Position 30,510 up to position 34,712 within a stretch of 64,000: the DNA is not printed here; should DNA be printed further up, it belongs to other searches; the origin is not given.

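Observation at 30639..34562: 1307-aa lipoprotein multicopper oxidase: candidate manganese oxidase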

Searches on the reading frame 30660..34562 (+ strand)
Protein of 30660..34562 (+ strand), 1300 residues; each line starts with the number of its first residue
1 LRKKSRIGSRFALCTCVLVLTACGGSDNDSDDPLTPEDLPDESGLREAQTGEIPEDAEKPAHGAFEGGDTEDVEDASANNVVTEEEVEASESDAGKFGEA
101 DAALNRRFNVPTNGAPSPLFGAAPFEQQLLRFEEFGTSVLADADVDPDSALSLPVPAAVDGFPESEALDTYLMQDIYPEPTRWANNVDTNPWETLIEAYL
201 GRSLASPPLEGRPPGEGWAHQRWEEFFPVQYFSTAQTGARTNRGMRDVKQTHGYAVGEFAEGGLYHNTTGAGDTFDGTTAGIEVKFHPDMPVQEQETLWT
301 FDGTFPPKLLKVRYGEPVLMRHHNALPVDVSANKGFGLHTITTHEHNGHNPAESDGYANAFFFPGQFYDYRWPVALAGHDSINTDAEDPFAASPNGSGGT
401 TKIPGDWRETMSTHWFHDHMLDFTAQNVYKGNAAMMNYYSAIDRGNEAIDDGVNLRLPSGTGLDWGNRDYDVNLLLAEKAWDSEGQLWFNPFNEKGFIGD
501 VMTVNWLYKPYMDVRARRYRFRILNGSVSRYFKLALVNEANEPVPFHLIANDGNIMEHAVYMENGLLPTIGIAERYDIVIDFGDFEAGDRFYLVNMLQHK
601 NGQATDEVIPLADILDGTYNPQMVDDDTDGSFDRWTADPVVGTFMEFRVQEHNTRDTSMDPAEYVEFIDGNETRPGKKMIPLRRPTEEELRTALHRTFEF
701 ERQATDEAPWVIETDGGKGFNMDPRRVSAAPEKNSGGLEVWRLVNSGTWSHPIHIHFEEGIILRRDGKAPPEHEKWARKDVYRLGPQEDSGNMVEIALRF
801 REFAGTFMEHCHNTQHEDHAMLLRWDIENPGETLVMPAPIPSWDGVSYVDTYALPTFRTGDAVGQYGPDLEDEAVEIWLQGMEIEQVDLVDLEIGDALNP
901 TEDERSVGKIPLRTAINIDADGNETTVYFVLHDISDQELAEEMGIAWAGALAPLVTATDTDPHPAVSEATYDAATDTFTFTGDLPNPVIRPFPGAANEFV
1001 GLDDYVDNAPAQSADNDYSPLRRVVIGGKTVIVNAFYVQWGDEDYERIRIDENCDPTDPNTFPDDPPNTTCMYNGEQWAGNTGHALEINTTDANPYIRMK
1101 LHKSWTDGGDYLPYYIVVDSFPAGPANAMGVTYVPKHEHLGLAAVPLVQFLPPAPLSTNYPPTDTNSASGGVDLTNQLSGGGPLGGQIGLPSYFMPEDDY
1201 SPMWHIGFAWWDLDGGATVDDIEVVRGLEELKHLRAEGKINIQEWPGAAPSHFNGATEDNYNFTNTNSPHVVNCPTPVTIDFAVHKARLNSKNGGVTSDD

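Call 5: search_protein_families(library=pfam, proteins=[window:30660-34562:+], max_evalue=0.01)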
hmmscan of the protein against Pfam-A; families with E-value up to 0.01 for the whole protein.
window:30660-34562:+ (1300 aa): 3 families
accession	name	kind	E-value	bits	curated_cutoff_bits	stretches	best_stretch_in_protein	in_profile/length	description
PF24298.1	DUF7482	-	1.1e-15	58.6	27.5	2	925-1142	3-188/257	Domain of unknown function (DUF7482)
PF07731.20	Cu-oxidase_2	-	1.8e-11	44.4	20.4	1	713-828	23-134/137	Multicopper oxidase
PF07732.21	Cu-oxidase_3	-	0.00077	20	21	0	293-374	12-87/119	Multicopper oxidase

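Call 6: search_protein_families(library=ncbifam, proteins=[window:30660-34562:+], max_evalue=0.01)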
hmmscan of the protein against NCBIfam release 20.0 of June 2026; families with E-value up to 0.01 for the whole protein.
window:30660-34562:+ (1300 aa): 3 families
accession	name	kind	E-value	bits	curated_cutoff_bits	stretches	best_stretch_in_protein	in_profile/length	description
NF045554.1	AmiPhnlOxPhsA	equivalog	1.3e-29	103.3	950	2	284-623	34-365/581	O-aminophenol oxidase PhsA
NF008205.1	PRK10965.1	equivalog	5.5e-27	94.8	525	1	410-825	135-526/529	multicopper oxidase CueO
NF008135.0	PRK10883.1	equivalog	8.4e-13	47.6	581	1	408-584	133-287/471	cell division protein FtsP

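Call 7: find_homologous_proteins(query=window:30660-34562:+)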
Query window:30660-34562:+ (1300 aa): 3827 proteins with E <= 0.001 among 8000 candidates; the best 120 are listed.
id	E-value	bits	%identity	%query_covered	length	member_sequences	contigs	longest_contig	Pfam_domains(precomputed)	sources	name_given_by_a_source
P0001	0.0e+0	3092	100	100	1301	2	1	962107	PF07731.21,PF24298.2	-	-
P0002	0.0e+0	2440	80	99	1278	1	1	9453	PF07731.21,PF24298.2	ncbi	-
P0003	0.0e+0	2328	77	99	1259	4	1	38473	PF07731.21,PF24298.2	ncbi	-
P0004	0.0e+0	2209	75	96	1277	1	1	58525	PF07731.21,PF24298.2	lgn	-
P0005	0.0e+0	2159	74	96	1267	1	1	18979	PF07731.21,PF24298.2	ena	-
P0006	0.0e+0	2149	74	96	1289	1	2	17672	PF07731.21,PF24298.2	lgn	-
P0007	0.0e+0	2139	71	99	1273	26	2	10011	PF07731.21,PF24298.2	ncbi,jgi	ncbi:MAG: FtsP/CotA-like multicopper oxidase with cupredoxin domain [Paraglaciecola sp.]|jgi:FtsP/Co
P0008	0.0e+0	2119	70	99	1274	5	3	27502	PF07731.21,PF24298.2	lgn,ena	-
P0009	0.0e+0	2118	69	99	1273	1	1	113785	PF07731.21,PF24298.2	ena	-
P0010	0.0e+0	2117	72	98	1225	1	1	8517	PF07731.21,PF24298.2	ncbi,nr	ncbi:MAG: multicopper oxidase domain-containing protein [Pseudomonadales bacterium]|nr:multicopper o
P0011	0.0e+0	2115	72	98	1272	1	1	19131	PF07731.21,PF24298.2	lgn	-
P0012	0.0e+0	2109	71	98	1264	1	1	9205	PF07731.21,PF24298.2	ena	-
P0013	0.0e+0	2093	69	99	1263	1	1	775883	PF07731.21,PF24298.2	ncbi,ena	-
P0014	0.0e+0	2010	67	98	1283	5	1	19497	PF07731.21,PF24298.2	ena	-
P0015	0.0e+0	2009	68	99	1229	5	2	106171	PF07731.21,PF24298.2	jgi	-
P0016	0.0e+0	1994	69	96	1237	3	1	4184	PF07731.21,PF24298.2,PF07732.22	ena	-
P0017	0.0e+0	1958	69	96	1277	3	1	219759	PF07731.21,PF24298.2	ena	-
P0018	0.0e+0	1939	68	96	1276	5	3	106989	PF07731.21,PF24298.2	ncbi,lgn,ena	-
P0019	0.0e+0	1937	69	95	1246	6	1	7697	PF07731.21,PF24298.2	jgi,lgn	jgi:FtsP/CotA-like multicopper oxidase with cupredoxin domain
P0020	0.0e+0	1929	67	97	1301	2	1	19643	PF07731.21,PF24298.2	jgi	-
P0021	0.0e+0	1927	67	96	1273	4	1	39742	PF07731.21,PF24298.2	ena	-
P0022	0.0e+0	1918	65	99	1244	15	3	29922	PF07731.21,PF24298.2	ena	-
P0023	0.0e+0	1903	65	99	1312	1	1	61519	PF07731.21,PF24298.2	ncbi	-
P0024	0.0e+0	1898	66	99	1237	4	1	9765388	PF07731.21,PF24298.2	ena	-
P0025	0.0e+0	1897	66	96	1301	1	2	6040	PF07731.21,PF24298.2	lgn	-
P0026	0.0e+0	1897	65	99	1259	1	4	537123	PF07731.21,PF24298.2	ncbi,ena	-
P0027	0.0e+0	1894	64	99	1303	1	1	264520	PF07731.21,PF24298.2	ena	-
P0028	0.0e+0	1894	64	98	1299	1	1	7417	PF07731.21,PF24298.2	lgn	-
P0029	0.0e+0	1892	65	99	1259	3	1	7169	PF07731.21,PF24298.2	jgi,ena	jgi:FtsP/CotA-like multicopper oxidase with cupredoxin domain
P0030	0.0e+0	1888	67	95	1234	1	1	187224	PF07731.21,PF24298.2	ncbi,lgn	-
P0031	0.0e+0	1881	66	97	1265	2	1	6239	PF07731.21,PF24298.2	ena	-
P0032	0.0e+0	1878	65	97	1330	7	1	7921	PF07731.21,PF24298.2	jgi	jgi:FtsP/CotA-like multicopper oxidase with cupredoxin domain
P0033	0.0e+0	1878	66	96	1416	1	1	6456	PF07731.21,PF24298.2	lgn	-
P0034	0.0e+0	1871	63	99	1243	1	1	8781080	PF07731.21,PF24298.2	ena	-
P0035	0.0e+0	1869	64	99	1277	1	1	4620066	PF07731.21,PF24298.2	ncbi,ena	-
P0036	0.0e+0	1860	65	96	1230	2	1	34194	PF07731.21,PF24298.2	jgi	-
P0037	0.0e+0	1854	66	95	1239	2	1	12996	PF07731.21,PF24298.2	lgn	-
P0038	0.0e+0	1847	65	96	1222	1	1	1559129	PF07731.21,PF24298.2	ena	-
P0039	0.0e+0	1846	66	96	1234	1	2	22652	PF07731.21,PF24298.2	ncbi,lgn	ncbi:MAG: hypothetical protein Tsb002_35220 [Wenzhouxiangellaceae bacterium]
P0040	0.0e+0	1832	65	95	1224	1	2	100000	PF07731.21,PF24298.2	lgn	-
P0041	0.0e+0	1826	62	99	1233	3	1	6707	PF07731.21,PF24298.2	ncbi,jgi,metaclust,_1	metaclust:\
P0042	0.0e+0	1826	64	95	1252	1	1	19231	PF07731.21,PF24298.2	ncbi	-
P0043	0.0e+0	1824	63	99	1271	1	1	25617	PF07731.21,PF24298.2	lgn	-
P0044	0.0e+0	1821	64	96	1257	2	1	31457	PF07731.21,PF24298.2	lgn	-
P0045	0.0e+0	1819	63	98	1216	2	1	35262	PF07731.21,PF24298.2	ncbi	-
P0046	0.0e+0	1817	63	99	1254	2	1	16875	PF07731.21,PF24298.2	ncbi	-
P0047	0.0e+0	1816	64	96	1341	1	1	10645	PF07731.21,PF24298.2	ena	-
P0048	0.0e+0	1816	62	98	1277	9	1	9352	PF07731.21,PF24298.2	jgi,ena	jgi:FtsP/CotA-like multicopper oxidase with cupredoxin domain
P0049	0.0e+0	1815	64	98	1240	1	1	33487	PF07731.21,PF24298.2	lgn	-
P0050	0.0e+0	1810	62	96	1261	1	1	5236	PF07731.21,PF24298.2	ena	-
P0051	0.0e+0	1810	62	99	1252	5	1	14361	PF07731.21,PF24298.2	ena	-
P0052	0.0e+0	1809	63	99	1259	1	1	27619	PF07731.21,PF24298.2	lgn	-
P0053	0.0e+0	1808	63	98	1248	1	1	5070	PF07731.21,PF24298.2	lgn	-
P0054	0.0e+0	1808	64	99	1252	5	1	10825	PF07731.21,PF24298.2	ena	-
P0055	0.0e+0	1808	61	99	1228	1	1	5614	PF07731.21,PF24298.2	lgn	-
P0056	0.0e+0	1807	63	96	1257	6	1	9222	PF07731.21,PF24298.2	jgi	jgi:FtsP/CotA-like multicopper oxidase with cupredoxin domain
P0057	0.0e+0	1806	63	95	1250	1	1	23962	PF07731.21,PF24298.2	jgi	jgi:FtsP/CotA-like multicopper oxidase with cupredoxin domain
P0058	0.0e+0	1805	62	99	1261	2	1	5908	PF07731.21,PF24298.2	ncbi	-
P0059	0.0e+0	1805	63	98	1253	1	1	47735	PF07731.21,PF24298.2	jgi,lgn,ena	-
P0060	0.0e+0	1804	64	96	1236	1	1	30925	PF07731.21,PF24298.2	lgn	-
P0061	0.0e+0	1800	62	98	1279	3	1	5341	PF07731.21,PF24298.2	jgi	-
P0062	0.0e+0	1799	65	95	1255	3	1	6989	PF07731.21,PF24298.2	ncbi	-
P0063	0.0e+0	1798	65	95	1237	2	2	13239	PF07731.21,PF24298.2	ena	-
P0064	0.0e+0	1795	64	96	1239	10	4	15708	PF07731.21,PF24298.2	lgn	-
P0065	0.0e+0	1794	64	97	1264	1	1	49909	PF07731.21,PF24298.2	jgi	jgi:FtsP/CotA-like multicopper oxidase with cupredoxin domain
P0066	0.0e+0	1794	61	99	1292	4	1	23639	PF07731.21,PF24298.2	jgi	jgi:FtsP/CotA-like multicopper oxidase with cupredoxin domain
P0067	0.0e+0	1794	62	98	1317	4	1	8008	PF07731.21,PF24298.2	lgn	-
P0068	0.0e+0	1794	63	96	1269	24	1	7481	PF07731.21,PF24298.2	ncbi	-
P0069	0.0e+0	1792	62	99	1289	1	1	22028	PF07731.21,PF24298.2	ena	-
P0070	0.0e+0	1790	63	97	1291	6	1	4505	PF07731.21,PF24298.2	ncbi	-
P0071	0.0e+0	1790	64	95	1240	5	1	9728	PF07731.21,PF24298.2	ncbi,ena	-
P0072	0.0e+0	1788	62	99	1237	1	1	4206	PF07731.21,PF24298.2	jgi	jgi:FtsP/CotA-like multicopper oxidase with cupredoxin domain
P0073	0.0e+0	1787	62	98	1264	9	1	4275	PF07731.21,PF24298.2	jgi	-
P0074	0.0e+0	1783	63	96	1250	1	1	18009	PF07731.21,PF24298.2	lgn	-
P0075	0.0e+0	1782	61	99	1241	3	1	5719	PF07731.21,PF24298.2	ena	-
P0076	0.0e+0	1782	62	97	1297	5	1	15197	PF07731.21,PF24298.2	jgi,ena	-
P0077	0.0e+0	1782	61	99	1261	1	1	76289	PF07731.21,PF24298.2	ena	-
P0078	0.0e+0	1780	62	100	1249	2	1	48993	PF07731.21,PF24298.2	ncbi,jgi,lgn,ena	-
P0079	0.0e+0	1778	62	97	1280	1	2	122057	PF07731.21,PF24298.2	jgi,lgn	-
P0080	0.0e+0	1777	62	97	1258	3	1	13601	PF07731.21,PF24298.2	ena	-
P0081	0.0e+0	1777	62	99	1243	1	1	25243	PF07731.21,PF24298.2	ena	-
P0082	0.0e+0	1777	62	100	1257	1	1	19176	PF07731.21,PF24298.2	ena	-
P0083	0.0e+0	1776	61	99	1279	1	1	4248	PF07731.21,PF24298.2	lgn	-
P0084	0.0e+0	1776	63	95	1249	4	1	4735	PF07731.21,PF24298.2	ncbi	-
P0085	0.0e+0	1776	61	98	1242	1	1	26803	PF07731.21,PF24298.2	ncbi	-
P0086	0.0e+0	1774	64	94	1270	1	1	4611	PF07731.21,PF24298.2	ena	-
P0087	0.0e+0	1773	61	99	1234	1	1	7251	PF07731.21,PF24298.2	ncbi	-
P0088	0.0e+0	1773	64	94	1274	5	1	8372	PF07731.21,PF24298.2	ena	-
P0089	0.0e+0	1772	62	99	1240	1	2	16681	PF07731.21,PF24298.2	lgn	-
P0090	0.0e+0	1771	62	98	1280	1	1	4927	PF07731.21,PF24298.2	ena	-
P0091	0.0e+0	1771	63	95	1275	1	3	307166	PF07731.21,PF24298.2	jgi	-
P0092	0.0e+0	1771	64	96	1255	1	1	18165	PF07731.21,PF24298.2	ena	-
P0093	0.0e+0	1771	61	98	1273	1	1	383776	PF07731.21,PF24298.2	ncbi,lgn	-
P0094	0.0e+0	1768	62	100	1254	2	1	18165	PF07731.21,PF24298.2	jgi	jgi:FtsP/CotA-like multicopper oxidase with cupredoxin domain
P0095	0.0e+0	1768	62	99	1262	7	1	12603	PF07731.21,PF24298.2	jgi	-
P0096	0.0e+0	1768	63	96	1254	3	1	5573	PF07731.21,PF24298.2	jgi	jgi:FtsP/CotA-like multicopper oxidase with cupredoxin domain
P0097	0.0e+0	1768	70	83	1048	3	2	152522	PF07731.21,PF24298.2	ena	-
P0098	0.0e+0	1767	63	95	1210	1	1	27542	PF07731.21,PF24298.2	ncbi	ncbi:multicopper oxidase domain-containing protein [Pseudomonadota bacterium]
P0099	0.0e+0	1767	61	99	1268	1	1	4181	PF07731.21,PF24298.2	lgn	-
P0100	0.0e+0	1766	63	97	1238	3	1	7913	PF07731.21,PF24298.2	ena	-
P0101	0.0e+0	1765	61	100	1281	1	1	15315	PF07731.21,PF24298.2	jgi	-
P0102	0.0e+0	1764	63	96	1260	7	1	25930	PF07731.21,PF24298.2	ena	-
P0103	0.0e+0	1764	61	100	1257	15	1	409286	PF07731.21,PF24298.2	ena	-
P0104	0.0e+0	1764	63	97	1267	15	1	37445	PF07731.21,PF24298.2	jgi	jgi:FtsP/CotA-like multicopper oxidase with cupredoxin domain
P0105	0.0e+0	1763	63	96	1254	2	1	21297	PF07731.21,PF24298.2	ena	-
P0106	0.0e+0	1763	62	96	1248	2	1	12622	PF07731.21,PF24298.2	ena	-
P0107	0.0e+0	1762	61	99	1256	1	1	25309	PF07731.21,PF24298.2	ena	-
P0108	0.0e+0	1762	63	96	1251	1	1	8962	PF07731.21,PF24298.2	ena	-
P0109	0.0e+0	1761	60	100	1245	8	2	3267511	PF07731.21,PF24298.2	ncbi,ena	-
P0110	0.0e+0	1761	61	100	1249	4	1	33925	PF07731.21,PF24298.2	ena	-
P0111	0.0e+0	1761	64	94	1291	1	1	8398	PF07731.21,PF24298.2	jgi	jgi:FtsP/CotA-like multicopper oxidase with cupredoxin domain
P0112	0.0e+0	1760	62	98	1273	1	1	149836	PF07731.21,PF24298.2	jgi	jgi:FtsP/CotA-like multicopper oxidase with cupredoxin domain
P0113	0.0e+0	1760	62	99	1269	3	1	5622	PF07731.21,PF24298.2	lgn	-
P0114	0.0e+0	1759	62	98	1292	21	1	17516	PF07731.21,PF24298.2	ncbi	-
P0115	0.0e+0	1758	61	99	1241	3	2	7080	PF07731.21,PF24298.2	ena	-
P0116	0.0e+0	1757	61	98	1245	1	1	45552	PF07731.21,PF24298.2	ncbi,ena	-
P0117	0.0e+0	1757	62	98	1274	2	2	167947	PF07731.21,PF24298.2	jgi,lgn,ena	-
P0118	0.0e+0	1757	61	99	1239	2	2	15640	PF07731.21,PF24298.2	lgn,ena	-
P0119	0.0e+0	1755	63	96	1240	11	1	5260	PF07731.21,PF24298.2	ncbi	-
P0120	0.0e+0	1754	61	99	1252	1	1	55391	PF07731.21,PF24298.2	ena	-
